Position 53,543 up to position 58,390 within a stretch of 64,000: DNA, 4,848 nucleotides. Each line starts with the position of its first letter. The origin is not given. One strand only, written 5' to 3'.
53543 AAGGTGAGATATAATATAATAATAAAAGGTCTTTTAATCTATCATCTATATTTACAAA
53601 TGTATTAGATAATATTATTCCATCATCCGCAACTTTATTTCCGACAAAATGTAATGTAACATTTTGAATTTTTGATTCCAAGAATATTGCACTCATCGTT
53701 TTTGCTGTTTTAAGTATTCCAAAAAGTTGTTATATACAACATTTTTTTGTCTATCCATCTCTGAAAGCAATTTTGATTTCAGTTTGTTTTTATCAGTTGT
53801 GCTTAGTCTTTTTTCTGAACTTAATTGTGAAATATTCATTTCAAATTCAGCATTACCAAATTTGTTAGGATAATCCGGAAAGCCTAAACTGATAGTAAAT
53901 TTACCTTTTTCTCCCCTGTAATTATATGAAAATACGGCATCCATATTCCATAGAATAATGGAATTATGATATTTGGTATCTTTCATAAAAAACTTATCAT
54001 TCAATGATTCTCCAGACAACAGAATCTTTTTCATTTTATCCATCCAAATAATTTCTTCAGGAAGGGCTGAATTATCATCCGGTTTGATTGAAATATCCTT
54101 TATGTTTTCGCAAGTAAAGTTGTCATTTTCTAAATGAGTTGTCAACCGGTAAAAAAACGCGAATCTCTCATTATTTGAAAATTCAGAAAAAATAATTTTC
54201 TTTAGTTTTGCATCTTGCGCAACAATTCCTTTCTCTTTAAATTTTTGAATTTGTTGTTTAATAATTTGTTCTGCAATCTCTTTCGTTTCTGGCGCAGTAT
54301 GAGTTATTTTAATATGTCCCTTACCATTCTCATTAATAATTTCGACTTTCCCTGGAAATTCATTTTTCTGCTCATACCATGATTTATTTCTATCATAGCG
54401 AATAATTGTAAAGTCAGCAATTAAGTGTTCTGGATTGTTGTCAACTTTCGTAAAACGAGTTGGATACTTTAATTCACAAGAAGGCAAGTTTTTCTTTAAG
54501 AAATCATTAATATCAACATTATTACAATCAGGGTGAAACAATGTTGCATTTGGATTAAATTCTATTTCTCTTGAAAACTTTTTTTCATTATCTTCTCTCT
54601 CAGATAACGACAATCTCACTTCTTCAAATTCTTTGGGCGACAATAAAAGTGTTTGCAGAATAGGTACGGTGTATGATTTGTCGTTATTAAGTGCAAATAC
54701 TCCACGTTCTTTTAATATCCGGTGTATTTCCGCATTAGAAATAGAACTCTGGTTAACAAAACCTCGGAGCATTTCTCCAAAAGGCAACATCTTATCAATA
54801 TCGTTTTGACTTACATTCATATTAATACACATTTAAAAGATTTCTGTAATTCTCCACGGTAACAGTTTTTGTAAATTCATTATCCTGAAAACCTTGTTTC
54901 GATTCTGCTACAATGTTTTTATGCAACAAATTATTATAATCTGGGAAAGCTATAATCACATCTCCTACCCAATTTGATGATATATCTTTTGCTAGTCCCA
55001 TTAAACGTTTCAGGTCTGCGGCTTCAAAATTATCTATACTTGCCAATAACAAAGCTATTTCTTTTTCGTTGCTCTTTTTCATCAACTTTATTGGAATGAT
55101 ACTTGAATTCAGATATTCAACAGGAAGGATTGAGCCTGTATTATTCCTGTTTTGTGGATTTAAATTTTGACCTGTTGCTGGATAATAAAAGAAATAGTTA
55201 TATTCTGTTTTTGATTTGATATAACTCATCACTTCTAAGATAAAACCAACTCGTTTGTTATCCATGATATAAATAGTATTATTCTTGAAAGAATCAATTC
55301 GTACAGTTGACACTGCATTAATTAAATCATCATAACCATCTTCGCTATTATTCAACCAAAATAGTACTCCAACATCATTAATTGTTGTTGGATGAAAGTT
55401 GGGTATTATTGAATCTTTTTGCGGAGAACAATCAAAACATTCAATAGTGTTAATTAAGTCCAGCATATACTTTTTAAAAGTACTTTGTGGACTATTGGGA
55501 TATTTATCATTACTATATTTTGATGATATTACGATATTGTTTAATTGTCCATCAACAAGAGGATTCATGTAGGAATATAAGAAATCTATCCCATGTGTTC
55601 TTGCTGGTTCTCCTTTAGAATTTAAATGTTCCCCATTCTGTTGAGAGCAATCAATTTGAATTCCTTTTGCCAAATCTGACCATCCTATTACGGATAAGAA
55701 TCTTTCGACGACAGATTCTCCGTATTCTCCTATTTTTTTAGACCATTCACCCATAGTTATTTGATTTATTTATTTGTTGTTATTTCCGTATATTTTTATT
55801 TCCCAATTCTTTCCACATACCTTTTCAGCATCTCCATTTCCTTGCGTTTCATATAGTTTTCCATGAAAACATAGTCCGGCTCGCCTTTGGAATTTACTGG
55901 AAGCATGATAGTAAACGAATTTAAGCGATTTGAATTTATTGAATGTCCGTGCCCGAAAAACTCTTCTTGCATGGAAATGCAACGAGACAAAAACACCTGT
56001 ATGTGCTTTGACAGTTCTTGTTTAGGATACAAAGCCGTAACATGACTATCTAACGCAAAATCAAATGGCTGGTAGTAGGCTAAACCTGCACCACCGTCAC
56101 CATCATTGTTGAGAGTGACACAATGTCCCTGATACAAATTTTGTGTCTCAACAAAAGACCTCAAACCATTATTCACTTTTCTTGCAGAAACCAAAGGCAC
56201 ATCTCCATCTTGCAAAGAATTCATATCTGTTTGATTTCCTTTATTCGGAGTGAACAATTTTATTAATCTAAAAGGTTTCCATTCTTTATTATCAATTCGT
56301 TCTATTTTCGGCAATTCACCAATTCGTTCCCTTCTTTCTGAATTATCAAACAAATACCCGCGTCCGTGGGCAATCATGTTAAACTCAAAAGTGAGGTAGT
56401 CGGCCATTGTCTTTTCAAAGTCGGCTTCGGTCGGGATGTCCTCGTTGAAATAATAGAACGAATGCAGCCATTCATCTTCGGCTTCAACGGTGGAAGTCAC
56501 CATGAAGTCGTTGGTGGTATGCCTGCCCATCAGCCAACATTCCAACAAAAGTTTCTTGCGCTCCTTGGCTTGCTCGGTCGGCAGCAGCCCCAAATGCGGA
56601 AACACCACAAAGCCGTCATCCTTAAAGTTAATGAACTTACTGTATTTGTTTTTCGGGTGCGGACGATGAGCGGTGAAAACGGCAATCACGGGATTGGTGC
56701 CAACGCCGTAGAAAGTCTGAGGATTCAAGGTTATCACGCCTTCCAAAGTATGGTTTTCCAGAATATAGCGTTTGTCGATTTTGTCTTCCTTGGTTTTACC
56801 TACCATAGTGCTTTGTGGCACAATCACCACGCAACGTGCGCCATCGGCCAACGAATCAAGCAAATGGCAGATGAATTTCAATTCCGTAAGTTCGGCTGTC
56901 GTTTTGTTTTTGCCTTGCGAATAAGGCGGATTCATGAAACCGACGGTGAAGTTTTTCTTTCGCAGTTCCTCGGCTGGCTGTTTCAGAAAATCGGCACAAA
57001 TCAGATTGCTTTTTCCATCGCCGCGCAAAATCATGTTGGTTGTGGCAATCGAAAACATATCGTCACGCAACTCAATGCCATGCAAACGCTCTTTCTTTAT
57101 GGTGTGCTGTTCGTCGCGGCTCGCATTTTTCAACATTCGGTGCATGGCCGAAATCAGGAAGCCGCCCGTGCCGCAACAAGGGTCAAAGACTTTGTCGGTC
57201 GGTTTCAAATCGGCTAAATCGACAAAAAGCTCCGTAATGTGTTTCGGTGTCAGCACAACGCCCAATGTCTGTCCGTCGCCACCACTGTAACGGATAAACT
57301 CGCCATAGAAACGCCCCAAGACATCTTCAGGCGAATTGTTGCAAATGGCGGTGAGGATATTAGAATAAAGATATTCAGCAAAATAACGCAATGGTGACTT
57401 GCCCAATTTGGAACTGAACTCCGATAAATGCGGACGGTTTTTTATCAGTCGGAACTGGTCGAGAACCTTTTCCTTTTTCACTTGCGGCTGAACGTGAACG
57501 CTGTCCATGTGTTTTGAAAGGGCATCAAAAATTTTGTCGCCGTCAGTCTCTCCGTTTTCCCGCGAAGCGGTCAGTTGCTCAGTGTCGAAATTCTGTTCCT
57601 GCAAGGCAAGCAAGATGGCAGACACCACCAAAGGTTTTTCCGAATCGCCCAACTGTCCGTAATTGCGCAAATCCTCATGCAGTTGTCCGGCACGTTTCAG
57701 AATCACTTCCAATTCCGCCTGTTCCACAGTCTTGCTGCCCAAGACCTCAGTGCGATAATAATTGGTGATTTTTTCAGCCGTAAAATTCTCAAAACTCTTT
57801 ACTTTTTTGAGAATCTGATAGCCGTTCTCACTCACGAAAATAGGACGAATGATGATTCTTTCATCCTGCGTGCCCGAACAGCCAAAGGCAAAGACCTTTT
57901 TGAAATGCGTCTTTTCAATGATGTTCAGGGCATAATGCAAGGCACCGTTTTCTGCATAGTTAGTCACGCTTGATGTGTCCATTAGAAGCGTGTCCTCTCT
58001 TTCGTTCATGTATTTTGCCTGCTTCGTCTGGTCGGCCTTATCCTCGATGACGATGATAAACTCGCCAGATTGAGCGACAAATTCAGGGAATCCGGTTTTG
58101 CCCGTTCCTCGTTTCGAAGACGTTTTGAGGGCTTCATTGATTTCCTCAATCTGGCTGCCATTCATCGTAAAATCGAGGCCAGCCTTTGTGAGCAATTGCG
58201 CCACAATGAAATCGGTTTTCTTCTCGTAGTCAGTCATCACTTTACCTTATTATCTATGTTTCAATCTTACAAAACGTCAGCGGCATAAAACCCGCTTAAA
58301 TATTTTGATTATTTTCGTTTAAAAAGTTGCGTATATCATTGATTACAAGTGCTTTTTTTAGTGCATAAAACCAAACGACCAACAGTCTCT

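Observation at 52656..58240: Coupled four-gene operon (Type IIG-like RM fusion + two orphan proteins + NdpA/YejK-like protein): best candidate for an undescribed defence system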

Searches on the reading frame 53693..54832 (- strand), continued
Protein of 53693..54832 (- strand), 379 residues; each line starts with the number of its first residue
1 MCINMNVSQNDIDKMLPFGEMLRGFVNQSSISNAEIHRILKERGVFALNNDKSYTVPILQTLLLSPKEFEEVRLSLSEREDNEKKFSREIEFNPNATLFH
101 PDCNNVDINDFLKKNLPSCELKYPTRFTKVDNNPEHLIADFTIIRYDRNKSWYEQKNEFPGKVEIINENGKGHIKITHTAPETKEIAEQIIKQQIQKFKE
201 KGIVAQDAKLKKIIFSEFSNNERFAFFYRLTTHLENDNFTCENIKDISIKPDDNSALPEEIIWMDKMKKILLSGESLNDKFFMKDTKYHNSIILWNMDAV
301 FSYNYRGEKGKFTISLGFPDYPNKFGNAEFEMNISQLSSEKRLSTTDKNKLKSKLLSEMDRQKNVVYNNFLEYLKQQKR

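Call 68: search_protein_families(library=pfam, proteins=[L114:473-1492:+, L114:1499-2608:+, L145:207-3056:+, L145:3061-5058:+, L124:2279-4138:+, L124:4225-5037:+, L103:1740-2942:+, L112:3292-4974:+, L169:1681-4806:+, L116:2201-3334:+], max_evalue=0.001)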
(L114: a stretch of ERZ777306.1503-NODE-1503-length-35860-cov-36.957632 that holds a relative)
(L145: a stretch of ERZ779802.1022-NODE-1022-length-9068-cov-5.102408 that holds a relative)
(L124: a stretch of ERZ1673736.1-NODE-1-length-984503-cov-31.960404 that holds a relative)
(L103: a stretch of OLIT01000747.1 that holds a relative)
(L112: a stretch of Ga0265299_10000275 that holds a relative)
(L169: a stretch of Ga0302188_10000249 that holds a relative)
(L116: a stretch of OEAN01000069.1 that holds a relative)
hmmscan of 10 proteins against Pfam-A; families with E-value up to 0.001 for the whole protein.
L114:473-1492:+ (339 aa): 1 family
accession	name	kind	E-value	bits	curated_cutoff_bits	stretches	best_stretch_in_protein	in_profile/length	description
PF13651.11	EcoRI_methylase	-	9e-140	466.3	26.4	1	5-338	1-345/345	Adenine-specific methyltransferase EcoRI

L114:1499-2608:+ (369 aa): 3 families
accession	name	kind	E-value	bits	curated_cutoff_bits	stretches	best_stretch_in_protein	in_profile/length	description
PF03235.19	GmrSD_N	-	1.7e-17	64.6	33.2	1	34-159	13-198/199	GmrSD restriction endonuclease, N-terminal domain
PF01844.29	HNH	-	9.7e-15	54.9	21.4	1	324-367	1-45/47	HNH endonuclease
PF14279.12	HNH_5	-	4.5e-09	36.6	27.5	1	324-367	1-44/56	HNH endonuclease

L145:207-3056:+ (949 aa): 1 family
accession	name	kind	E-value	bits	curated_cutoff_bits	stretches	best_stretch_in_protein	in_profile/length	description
PF04851.21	ResIII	-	6.4e-09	36.4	22.5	1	139-350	25-163/164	Type III restriction enzyme, res subunit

L145:3061-5058:+ (665 aa): 3 families
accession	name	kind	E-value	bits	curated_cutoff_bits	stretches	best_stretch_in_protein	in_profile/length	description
PF01555.25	N6_N4_Mtase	-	5.7e-40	138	26.7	1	84-390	1-219/221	DNA methylase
PF02086.21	MethyltransfD12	-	0.00018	21.7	22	0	66-99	158-194/253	D12 class N6 adenine-specific DNA methyltransferase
PF05175.20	MTS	-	0.00059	20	23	0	349-401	30-82/170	Methyltransferase small domain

L124:2279-4138:+ (619 aa): 4 families
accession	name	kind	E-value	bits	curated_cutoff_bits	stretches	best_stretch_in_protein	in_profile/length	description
PF02463.25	SMC_N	-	3.7e-11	43.3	40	1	4-48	2-48/220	RecF/RecN/SMC N terminal domain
PF13175.12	AAA_15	-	3.2e-08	34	32.1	1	4-415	3-261/374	AAA ATPase domain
PF13476.12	AAA_23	-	6.2e-06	27.4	27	1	6-269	1-190/201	AAA domain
PF13304.12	AAA_21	-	0.00029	21.5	27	0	30-289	4-214/304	AAA domain, putative AbiEii toxin, Type IV TA system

L124:4225-5037:+ (270 aa): 1 family
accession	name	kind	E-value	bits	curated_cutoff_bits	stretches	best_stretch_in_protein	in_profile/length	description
PF13676.11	TIR_2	-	1.5e-12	48.5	28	1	115-212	1-94/122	TIR domain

L103:1740-2942:+ (400 aa): 3 families
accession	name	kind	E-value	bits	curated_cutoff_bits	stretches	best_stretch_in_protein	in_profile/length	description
PF17293.8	Arm-DNA-bind_5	-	1.3e-11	45.3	22.6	1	10-91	2-87/87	Arm DNA-binding domain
PF00589.27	Phage_integrase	-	3.8e-11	43.5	27.1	1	273-381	52-170/172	Phage integrase family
PF13102.12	Phage_int_SAM_5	-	5e-10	40.1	22.3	1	119-204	13-94/98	Phage integrase SAM-like domain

L112:3292-4974:+ (560 aa): 1 family
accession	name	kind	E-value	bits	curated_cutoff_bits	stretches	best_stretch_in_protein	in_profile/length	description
PF09491.16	RE_AlwI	-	1.7e-53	182.6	23.1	1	78-508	3-440/441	AlwI restriction endonuclease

L169:1681-4806:+ (1041 aa): 6 families
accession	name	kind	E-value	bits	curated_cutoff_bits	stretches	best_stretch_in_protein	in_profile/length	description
PF18766.7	SWI2_SNF2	-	3e-50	171.4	26.7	1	266-473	1-188/221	SWI2/SNF2 ATPase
PF22679.2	T1R_D3-like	-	8.6e-47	159.9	27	1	570-725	2-158/158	Type I restriction enzyme subunit R domain 3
PF04851.21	ResIII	-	3.5e-32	112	22.5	1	262-437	3-163/164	Type III restriction enzyme, res subunit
PF12008.13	EcoR124_C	-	4.6e-29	102.3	23.1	1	748-1033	1-260/260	Type I restriction and modification enzyme - subunit R C terminal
PF04313.20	HSDR_N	-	4.7e-16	59.7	25.1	1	14-207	13-195/198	Type I restriction enzyme R protein N terminus (HSDR_N)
PF00270.35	DEAD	-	1.8e-05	25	26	1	296-437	22-161/167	DEAD/DEAH box helicase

L116:2201-3334:+ (377 aa): 3 families
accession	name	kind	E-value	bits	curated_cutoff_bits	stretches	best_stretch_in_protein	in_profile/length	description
PF03235.19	GmrSD_N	-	4e-19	70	33.2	1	34-159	13-198/199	GmrSD restriction endonuclease, N-terminal domain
PF01844.29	HNH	-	3.5e-14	53.1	21.4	1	332-375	1-45/47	HNH endonuclease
PF14279.12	HNH_5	-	7e-09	35.9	27.5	1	332-375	1-44/56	HNH endonuclease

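Call 71: search_solved_structures(query=A2, max_evalue=1)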
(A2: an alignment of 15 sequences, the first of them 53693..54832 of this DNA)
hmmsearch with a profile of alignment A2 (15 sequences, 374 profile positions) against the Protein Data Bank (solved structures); distinct sequences matched with E-value up to 1: 4.
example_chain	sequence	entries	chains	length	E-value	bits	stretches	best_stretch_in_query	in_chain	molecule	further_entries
4u08_A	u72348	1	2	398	3.2e-05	26.7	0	228-278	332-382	LIC11098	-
4u06_A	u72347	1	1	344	4.3e-05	26.2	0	225-272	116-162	LIC10831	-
4u09_A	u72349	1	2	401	0.0071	18.9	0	230-270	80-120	LIC12759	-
7yjw_A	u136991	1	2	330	0.46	13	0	229-273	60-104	Membrane protein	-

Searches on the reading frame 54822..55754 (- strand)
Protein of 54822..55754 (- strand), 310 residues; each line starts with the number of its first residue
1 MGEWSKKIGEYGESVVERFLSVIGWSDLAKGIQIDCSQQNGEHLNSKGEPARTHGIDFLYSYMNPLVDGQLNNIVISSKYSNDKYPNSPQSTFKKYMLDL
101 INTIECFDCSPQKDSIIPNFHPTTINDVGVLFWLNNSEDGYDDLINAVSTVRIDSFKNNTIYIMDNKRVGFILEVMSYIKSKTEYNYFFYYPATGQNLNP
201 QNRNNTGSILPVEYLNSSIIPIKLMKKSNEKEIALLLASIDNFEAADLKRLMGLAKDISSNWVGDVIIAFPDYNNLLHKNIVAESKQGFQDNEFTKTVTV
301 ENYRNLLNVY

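Call 3: search_protein_families(library=pfam, proteins=[window:54822-55754:-], max_evalue=0.1)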
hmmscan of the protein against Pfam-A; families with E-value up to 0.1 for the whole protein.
window:54822-55754:- (310 aa): 1 family
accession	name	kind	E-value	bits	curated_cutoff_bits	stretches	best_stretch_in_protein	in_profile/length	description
PF09905.14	VF530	-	0.049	14.3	27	0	13-40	11-38/63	DNA-binding protein VF530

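Call 4: search_protein_families(library=padloc, proteins=[window:54822-55754:-], max_evalue=0.1)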
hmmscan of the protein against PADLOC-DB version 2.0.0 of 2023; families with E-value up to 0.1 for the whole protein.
window:54822-55754:- (310 aa): 0 families

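Call 5: search_protein_families(library=ncbifam, proteins=[window:54822-55754:-], max_evalue=0.1)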
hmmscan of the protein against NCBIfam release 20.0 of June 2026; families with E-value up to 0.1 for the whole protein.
window:54822-55754:- (310 aa): 1 family
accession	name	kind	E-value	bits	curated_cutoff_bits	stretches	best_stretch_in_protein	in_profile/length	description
NF047933.1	antiphage_GapS4a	subfamily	2e-109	365.5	270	1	1-303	1-302/302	GapS4a family protein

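Call 6: search_protein_families(library=phrogs, proteins=[window:54822-55754:-], max_evalue=0.1)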
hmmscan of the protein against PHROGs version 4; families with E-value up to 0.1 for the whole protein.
window:54822-55754:- (310 aa): 1 family
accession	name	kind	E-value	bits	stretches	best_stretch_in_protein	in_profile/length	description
phrog_7059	-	unknown function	1.7e-07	31.9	1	6-226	5-226/339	-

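Call 70: search_solved_structures(query=window:54822-55754:-, max_evalue=1)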
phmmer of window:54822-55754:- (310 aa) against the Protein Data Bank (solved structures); distinct sequences matched with E-value up to 1: 0.

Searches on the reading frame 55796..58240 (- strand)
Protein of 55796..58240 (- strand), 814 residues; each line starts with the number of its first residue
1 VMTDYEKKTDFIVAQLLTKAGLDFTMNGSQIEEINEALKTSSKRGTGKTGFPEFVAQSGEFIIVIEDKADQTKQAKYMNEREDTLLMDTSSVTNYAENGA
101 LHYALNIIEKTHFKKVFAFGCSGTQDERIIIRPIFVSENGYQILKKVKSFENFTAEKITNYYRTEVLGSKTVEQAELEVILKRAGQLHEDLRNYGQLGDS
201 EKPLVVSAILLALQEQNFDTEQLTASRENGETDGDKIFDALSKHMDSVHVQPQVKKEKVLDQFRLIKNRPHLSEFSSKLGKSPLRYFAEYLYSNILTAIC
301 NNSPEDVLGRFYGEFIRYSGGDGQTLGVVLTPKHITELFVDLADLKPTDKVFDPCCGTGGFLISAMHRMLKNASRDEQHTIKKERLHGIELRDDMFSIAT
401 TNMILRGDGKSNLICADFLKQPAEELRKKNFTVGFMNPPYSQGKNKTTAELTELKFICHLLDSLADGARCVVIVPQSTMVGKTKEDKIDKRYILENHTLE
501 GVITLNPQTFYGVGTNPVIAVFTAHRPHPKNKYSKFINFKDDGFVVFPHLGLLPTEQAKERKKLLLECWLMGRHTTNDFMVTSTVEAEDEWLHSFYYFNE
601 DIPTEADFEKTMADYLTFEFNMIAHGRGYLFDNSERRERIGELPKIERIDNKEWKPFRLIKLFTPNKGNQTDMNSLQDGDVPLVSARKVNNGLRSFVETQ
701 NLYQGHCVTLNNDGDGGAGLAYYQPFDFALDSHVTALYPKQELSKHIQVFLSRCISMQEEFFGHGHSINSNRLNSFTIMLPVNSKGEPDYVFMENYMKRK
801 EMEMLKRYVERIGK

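Call 3: search_protein_families(library=pfam, proteins=[window:55796-58240:-], max_evalue=0.1)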
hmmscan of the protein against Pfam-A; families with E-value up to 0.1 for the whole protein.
window:55796-58240:- (814 aa): 6 families
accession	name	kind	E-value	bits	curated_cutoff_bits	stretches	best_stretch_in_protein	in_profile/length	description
PF02384.22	N6_Mtase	-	3.7e-34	118.9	20.4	1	305-540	3-247/311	N-6 DNA Methylase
PF01420.25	Methylase_S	-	3.3e-10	40.9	22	1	651-799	1-155/168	Type I restriction modification DNA specificity domain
PF01170.24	UPF0020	-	2.7e-07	30.9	22.3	1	337-497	18-189/197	RMKL-like, methyltransferase domain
PF20473.4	MmeI_Mtase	-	3.1e-06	27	27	1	350-405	22-84/259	MmeI, DNA-methyltransferase domain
PF05761.20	5_nucleotid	-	0.026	13.9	28.5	1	149-281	91-202/460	5' nucleotidase family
PF07669.17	Eco57I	-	0.052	14.1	25.3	0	426-507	70-167/171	Eco57I restriction-modification methylase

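Call 4: search_protein_families(library=padloc, proteins=[window:55796-58240:-], max_evalue=0.1)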
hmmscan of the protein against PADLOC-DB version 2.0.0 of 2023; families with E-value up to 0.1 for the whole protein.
window:55796-58240:- (814 aa): 53 families (the best 25 are shown)
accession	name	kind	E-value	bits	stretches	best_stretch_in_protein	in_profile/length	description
PDLC03602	REase_MTase_IIG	-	8.9e-173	574.3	1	6-637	5-636/637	Type IIG restriction enzyme-methyltransferase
PDLC03616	REase_MTase_IIG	-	1.1e-56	190.7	1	29-623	40-713/721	Type IIG restriction enzyme-methyltransferase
PDLC03608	REase_MTase_IIG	-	4.3e-56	188.7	1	31-620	40-610/614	Type IIG restriction enzyme-methyltransferase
PDLC03021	MTase_I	-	4.6e-39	132.6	1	301-524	139-377/491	Type I methyltransferase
PDLC03619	REase_MTase_IIG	-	1.2e-29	101.7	1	395-622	1-248/274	Type IIG restriction enzyme-methyltransferase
PDLC04134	mad2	-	1.1e-28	98.3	1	184-528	145-449/492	mads_2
PDLC03031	MTase_I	-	1.9e-22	77.3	2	306-445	163-300/834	Type I methyltransferase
PDLC03026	MTase_I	-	2.7e-22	77.6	1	303-526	118-357/487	Type I methyltransferase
PDLC03025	MTase_I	-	8.6e-21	72.2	1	308-507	144-353/569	Type I methyltransferase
PDLC03218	MTase_II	-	2.6e-18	63.9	1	302-536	242-491/532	Type II methyltransferase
PDLC03591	Specificity_II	-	3.1e-18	63.9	1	649-810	176-337/341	Type II specificity subunit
PDLC03029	MTase_I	-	1.2e-17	61.6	1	308-533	157-412/661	Type I methyltransferase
PDLC03022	MTase_I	-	4.4e-16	56.4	1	228-527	92-409/857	Type I methyltransferase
PDLC03038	MTase_I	-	8.5e-16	55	1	296-530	139-386/896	Type I methyltransferase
PDLC03039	MTase_I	-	4.1e-15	53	1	283-538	126-392/708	Type I methyltransferase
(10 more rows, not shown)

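Call 5: search_protein_families(library=ncbifam, proteins=[window:55796-58240:-], max_evalue=0.1)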
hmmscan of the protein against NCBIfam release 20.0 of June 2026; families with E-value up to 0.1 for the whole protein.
window:55796-58240:- (814 aa): 8 families
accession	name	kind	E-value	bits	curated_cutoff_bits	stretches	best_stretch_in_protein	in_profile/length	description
NF047738.1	antiphage_MADS2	equivalog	1.9e-11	43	720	1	325-386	309-370/654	methylation-associated defense system DNA methyltransferase MAD2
TIGR00497.1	hsdM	equivalog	6.3e-10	38.4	242.75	1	306-526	178-419/515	type I restriction-modification system subunit M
TIGR03534.1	RF_mod_PrmC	equivalog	4.7e-07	29.5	199.1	1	329-448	66-174/253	peptide chain release factor N(5)-glutamine methyltransferase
TIGR01177.1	TIGR01177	hypoth_equivalog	5.1e-06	26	316.55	1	332-365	168-200/330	TIGR01177 family methyltransferase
TIGR02987.1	met_A_Alw26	exception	0.0025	16.6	353.5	1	346-444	29-126/523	Alw26I/Eco31I/Esp3I family type II restriction adenine-specific DNA-methyltransferase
NF040721.1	Trm14_Arch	equivalog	0.021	13.9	280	1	335-483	179-343/370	tRNA (guanine(6)-N2)-methyltransferase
NF001244.0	PRK00216.1-5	equivalog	0.042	13.1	216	1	340-434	41-125/236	bifunctional demethylmenaquinone methyltransferase/2-methoxy-6-polyprenyl-1,4-benzoquinol methylase UbiE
NF033451.1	BREX_2_MTaseX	equivalog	0.043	11.5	400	1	350-380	226-256/1185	BREX-2 system adenine-specific DNA-methyltransferase PglX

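Call 6: search_protein_families(library=phrogs, proteins=[window:55796-58240:-], max_evalue=0.1)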
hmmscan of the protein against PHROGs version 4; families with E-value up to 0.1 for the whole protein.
window:55796-58240:- (814 aa): 15 families
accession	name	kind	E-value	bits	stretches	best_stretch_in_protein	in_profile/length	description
phrog_13671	-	other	1e-131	441.6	1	10-633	11-664/666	DNA methyltransferase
phrog_2713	-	unknown function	3.4e-40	139.5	1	281-542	147-415/520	-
phrog_12160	-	unknown function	9e-23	81.9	1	641-809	168-336/361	-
phrog_9133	-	unknown function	1.3e-13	50.7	1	330-523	738-903/1259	-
phrog_34860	-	unknown function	6.3e-12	45.2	2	256-443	143-333/830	-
phrog_6263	-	other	1.3e-09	38.3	1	331-481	397-514/548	DNA methyltransferase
phrog_6380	-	other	5.3e-07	29.9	1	327-513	20-219/382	DNA methyltransferase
phrog_16674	-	other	6.4e-05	21.8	1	306-379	386-460/1364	DNA methyltransferase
phrog_799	-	other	0.00011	22.5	1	330-449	216-301/458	DNA methyltransferase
phrog_5696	-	unknown function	0.00015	22.2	1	275-372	70-170/250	-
phrog_3820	-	other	0.00036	20.7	1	324-466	46-166/255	DNA methyltransferase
phrog_111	-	other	0.00052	20.8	1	415-486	96-161/345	DNA methyltransferase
phrog_5172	-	unknown function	0.0076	16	1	348-477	44-134/377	-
phrog_11371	-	unknown function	0.011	15.9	1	329-396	292-355/383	-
phrog_1071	-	other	0.062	13.6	0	322-407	63-145/223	DNA methyltransferase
